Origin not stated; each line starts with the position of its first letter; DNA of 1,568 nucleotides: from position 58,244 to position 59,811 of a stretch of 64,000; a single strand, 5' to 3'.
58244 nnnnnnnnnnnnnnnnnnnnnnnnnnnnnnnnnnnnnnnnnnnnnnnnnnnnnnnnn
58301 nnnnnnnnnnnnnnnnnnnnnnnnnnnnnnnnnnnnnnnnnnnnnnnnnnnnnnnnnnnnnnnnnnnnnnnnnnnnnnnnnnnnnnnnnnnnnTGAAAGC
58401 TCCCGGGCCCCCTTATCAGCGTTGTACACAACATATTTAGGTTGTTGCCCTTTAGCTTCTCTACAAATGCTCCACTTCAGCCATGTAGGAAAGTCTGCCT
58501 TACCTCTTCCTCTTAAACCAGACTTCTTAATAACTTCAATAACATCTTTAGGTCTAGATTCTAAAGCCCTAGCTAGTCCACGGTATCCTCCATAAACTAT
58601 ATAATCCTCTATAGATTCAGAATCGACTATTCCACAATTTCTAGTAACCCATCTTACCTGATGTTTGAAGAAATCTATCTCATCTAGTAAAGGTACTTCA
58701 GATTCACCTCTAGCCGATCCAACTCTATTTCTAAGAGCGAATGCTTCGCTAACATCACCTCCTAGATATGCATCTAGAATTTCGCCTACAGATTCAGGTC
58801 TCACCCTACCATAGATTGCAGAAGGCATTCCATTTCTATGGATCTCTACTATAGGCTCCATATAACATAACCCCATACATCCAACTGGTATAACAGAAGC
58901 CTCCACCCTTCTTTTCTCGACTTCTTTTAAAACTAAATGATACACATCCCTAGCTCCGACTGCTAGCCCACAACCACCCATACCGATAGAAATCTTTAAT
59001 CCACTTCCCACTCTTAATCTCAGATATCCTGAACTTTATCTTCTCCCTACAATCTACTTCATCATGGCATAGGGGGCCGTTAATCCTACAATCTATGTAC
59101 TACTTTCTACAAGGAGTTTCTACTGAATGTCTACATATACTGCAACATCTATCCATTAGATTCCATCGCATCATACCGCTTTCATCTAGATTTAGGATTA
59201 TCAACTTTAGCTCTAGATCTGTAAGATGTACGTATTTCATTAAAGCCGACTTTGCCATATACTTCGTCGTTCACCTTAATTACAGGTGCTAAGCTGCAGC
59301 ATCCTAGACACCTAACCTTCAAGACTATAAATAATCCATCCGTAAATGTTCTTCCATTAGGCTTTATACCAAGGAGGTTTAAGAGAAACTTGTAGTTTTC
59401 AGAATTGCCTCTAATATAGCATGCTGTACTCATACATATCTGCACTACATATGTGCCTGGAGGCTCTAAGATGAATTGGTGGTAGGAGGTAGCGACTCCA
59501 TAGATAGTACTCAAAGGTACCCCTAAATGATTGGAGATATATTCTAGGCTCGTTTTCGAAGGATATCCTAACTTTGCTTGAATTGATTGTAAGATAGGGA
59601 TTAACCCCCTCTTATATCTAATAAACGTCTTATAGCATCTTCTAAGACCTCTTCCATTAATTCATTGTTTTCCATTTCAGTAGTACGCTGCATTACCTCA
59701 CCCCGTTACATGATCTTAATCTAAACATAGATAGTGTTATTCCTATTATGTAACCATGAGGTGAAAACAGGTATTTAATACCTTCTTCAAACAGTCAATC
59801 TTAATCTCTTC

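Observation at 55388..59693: Decayed hydrogenase operon combining NuoE/NuoF-type subunits with an [FeFe] H-domain relic in an archaeal genome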

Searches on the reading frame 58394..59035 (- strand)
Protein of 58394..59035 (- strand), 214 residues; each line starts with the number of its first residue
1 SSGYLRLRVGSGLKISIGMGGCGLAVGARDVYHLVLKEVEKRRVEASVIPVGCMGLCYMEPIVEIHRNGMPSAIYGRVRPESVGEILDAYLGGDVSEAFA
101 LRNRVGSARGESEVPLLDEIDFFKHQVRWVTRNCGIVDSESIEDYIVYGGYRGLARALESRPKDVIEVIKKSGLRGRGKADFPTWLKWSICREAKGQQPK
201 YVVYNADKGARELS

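Call 5: search_protein_families(library=pfam, max_evalue=0.1, proteins=[window:58394-59035:-])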
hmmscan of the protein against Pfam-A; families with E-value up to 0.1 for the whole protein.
seq(214 aa): 2 families
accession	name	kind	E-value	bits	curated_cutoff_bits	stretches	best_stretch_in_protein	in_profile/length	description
PF01512.22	Complex1_51K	-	6.3e-07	29.8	31.2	1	169-208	1-37/150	Nuo51 FMN-binding domain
PF01257.25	2Fe-2S_thioredx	-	0.00087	19.6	24.8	1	45-90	104-144/145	Thioredoxin-like [2Fe-2S] ferredoxin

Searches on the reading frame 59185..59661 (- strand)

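Call 5: search_protein_families(library=pfam, max_evalue=0.1, proteins=[window:59185-59661:-])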
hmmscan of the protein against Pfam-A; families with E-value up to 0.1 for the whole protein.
seq(159 aa): 1 family
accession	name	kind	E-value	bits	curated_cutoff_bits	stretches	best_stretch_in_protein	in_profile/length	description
PF01257.25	2Fe-2S_thioredx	-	2.7e-36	125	24.8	1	15-139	10-133/145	Thioredoxin-like [2Fe-2S] ferredoxin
